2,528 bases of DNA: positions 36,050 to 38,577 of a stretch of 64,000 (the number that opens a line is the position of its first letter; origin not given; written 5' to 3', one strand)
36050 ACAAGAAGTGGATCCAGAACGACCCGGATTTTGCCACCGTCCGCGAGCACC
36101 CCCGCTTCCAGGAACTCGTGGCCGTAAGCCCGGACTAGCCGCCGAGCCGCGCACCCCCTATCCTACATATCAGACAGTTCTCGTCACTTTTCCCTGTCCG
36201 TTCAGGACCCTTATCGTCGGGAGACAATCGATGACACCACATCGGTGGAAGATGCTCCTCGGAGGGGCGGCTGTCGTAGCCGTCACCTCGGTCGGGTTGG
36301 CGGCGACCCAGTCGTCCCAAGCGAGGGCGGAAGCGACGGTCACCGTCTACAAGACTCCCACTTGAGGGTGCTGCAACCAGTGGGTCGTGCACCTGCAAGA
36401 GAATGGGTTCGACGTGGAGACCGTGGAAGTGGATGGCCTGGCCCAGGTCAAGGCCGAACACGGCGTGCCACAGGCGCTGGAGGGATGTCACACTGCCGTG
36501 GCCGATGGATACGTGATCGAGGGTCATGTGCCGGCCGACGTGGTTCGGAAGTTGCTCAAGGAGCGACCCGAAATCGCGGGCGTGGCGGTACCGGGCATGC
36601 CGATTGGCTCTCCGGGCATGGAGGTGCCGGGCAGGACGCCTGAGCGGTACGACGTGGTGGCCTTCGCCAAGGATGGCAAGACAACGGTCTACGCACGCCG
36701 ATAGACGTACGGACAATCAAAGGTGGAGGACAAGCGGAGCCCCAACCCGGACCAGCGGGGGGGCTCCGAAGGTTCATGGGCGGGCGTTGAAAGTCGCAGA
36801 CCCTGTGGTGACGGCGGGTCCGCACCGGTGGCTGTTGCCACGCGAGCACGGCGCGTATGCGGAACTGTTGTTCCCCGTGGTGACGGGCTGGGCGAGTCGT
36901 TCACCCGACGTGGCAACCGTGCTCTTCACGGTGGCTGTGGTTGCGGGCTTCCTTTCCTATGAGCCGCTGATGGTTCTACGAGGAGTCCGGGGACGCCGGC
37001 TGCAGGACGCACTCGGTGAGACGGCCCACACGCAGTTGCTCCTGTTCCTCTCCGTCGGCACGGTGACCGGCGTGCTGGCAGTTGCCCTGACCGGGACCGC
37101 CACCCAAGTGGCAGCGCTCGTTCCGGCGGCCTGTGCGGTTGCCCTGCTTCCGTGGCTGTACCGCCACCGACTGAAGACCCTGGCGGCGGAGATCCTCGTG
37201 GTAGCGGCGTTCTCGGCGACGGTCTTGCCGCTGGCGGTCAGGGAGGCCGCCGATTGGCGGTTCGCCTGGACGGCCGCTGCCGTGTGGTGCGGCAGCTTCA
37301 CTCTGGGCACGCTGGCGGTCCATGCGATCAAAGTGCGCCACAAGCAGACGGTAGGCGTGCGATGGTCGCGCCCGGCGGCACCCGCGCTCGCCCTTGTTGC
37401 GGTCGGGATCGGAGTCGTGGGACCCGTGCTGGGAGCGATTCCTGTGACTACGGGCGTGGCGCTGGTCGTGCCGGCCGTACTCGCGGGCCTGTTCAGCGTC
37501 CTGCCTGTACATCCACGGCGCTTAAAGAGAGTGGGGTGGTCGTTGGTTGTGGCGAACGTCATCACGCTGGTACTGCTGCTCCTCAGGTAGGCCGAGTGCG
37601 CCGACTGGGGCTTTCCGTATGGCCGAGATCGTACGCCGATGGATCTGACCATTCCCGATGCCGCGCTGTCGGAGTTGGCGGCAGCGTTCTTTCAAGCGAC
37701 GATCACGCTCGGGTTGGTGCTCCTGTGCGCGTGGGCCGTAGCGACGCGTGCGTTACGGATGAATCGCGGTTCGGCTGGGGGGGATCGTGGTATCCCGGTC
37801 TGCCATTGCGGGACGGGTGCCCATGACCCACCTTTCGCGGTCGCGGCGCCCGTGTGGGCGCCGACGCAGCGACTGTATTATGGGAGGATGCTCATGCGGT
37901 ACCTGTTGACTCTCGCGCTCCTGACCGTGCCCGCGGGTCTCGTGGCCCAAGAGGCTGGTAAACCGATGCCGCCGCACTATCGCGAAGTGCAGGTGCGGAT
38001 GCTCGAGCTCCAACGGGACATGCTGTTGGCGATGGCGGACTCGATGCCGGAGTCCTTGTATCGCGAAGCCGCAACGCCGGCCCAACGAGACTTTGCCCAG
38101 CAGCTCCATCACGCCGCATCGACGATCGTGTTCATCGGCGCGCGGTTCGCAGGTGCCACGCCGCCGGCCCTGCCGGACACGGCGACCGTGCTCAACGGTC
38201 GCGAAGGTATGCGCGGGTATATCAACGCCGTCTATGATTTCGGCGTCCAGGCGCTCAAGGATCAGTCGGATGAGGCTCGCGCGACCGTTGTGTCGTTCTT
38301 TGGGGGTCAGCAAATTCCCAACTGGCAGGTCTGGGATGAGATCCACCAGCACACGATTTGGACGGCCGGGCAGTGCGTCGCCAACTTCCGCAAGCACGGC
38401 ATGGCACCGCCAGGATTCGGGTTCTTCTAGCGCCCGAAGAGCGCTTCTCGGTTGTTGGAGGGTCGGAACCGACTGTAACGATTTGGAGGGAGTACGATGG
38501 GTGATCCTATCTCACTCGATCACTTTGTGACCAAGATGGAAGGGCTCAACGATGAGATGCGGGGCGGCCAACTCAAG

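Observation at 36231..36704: DUF411/CopG-family copper-protein gene with in-frame TGA replacing the first Cys of the conserved CxCC motif: selenocysteine candidate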

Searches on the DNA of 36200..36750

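Call 8: search_rna_families(source=window, start=36200, end=36750, threshold=evalue, max_evalue=10)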
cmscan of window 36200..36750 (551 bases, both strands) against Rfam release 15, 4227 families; matches with E-value up to 10: 2.
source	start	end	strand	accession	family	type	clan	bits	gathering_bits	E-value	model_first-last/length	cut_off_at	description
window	36598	36658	+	RF01532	TB10Cs3H2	Gene; snRNA; snoRNA; HACA-box;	-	17.1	45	2.2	1-69/69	no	Trypanosomatid snoRNA TB10Cs3H2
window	36656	36676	+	RF01109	SBRMV1_UPD-PKd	Cis-reg;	-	16.7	33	3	1-21/21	no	Pseudoknot of upstream pseudoknot domain (UPD) of the 3'UTR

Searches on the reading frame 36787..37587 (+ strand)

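Call 23: search_protein_families(library=pfam, proteins=[window:36787-37587:+], max_evalue=0.001)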
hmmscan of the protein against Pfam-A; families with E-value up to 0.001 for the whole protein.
window:36787-37587:+ (267 aa): 1 family
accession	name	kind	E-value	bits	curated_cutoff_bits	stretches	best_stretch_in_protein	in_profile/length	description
PF14256.11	YwiC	-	6.2e-12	46.3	25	1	17-147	1-123/126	YwiC-like protein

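Call 69: search_protein_families(library=ncbifam, proteins=[window:36787-37587:+], max_evalue=0.001)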
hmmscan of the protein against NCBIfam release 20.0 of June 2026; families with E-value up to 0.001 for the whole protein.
window:36787-37587:+ (267 aa): 0 families

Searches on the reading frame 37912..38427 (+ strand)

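Call 23: search_protein_families(library=pfam, proteins=[window:37912-38427:+], max_evalue=0.001)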
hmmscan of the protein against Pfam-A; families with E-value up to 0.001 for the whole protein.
window:37912-38427:+ (172 aa): 1 family
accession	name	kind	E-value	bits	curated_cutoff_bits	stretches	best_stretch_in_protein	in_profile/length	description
PF12867.12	DinB_2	-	9.6e-06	26.5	24.8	1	31-126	2-98/128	DinB superfamily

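Call 69: search_protein_families(library=ncbifam, proteins=[window:37912-38427:+], max_evalue=0.001)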
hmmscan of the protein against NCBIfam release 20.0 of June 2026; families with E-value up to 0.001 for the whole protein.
window:37912-38427:+ (172 aa): 0 families
